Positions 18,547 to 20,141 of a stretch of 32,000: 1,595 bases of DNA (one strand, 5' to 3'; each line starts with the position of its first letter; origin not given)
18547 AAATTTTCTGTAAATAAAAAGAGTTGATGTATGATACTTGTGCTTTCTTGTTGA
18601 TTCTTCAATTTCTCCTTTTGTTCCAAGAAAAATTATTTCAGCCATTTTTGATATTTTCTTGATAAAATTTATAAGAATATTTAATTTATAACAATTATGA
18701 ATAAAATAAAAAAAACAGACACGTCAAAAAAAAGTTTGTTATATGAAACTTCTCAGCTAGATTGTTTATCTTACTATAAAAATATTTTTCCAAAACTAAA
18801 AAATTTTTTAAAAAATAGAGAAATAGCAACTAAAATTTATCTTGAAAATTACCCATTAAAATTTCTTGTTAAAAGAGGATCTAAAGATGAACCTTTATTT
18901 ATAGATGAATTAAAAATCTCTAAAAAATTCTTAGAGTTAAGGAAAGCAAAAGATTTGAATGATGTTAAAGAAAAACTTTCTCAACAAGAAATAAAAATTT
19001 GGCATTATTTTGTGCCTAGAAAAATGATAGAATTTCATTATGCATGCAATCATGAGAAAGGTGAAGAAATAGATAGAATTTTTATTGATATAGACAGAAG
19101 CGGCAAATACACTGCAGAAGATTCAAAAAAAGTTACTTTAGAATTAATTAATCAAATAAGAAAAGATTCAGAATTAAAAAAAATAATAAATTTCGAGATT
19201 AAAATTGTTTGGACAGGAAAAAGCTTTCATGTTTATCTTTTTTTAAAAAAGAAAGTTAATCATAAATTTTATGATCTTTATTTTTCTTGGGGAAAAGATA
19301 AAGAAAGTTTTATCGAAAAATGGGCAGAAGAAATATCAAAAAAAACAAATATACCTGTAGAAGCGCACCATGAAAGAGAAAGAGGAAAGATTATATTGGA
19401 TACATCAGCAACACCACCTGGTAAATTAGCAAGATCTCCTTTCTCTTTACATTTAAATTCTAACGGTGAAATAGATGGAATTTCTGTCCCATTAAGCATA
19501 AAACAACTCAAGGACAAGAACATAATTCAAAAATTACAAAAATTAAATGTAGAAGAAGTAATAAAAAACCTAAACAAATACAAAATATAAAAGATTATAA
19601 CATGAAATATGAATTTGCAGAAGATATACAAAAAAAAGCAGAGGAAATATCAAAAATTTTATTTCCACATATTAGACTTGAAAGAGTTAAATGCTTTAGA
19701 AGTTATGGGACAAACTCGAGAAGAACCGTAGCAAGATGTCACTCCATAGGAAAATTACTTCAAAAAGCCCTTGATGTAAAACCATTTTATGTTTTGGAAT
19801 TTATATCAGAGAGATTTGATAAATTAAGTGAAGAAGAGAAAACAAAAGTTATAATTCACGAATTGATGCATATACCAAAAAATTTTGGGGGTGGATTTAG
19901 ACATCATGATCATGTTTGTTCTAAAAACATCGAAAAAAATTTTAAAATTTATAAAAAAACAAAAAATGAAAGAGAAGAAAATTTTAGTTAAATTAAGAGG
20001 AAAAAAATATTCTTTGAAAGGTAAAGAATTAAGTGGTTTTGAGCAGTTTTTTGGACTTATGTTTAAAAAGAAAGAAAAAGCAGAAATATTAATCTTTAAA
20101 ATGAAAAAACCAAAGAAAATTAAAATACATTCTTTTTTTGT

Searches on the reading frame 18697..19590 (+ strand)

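Call 65: search_protein_families(library=ncbifam, proteins=[window:18697-19590:+], max_evalue=0.01)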
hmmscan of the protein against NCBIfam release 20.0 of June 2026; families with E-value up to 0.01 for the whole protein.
window:18697-19590:+ (297 aa): 1 family
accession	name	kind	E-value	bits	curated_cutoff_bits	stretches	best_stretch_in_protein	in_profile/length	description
TIGR02778.1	ligD_pol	equivalog_domain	7.5e-06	25.8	214.7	1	17-272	15-244/245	non-homologous end-joining DNA ligase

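Call 84: search_protein_families(library=pfam, proteins=[window:18697-19590:+], max_evalue=0.01)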
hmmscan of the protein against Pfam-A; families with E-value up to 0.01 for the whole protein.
window:18697-19590:+ (297 aa): 1 family
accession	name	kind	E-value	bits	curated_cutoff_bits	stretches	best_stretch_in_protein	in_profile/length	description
PF21686.3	LigD_Prim-Pol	-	3.9e-08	33.6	27.4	1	21-293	3-248/254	LigD, primase-polymerase domain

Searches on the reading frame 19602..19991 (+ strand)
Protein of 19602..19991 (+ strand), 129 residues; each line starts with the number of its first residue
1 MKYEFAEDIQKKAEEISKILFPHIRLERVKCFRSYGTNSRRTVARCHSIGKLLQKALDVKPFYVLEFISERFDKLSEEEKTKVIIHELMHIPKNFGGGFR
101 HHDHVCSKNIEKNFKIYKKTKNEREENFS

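Call 65: search_protein_families(library=ncbifam, proteins=[window:19602-19991:+], max_evalue=0.01)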
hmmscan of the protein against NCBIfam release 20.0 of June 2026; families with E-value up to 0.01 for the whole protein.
window:19602-19991:+ (129 aa): 0 families

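Call 84: search_protein_families(library=pfam, proteins=[window:19602-19991:+], max_evalue=0.01)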
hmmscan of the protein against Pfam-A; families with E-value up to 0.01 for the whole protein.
window:19602-19991:+ (129 aa): 1 family
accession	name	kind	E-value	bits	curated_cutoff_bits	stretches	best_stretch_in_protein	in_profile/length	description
PF18894.6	PhageMetallopep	-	9.1e-24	84.5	23.7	1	2-103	2-111/134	Putative phage metallopeptidase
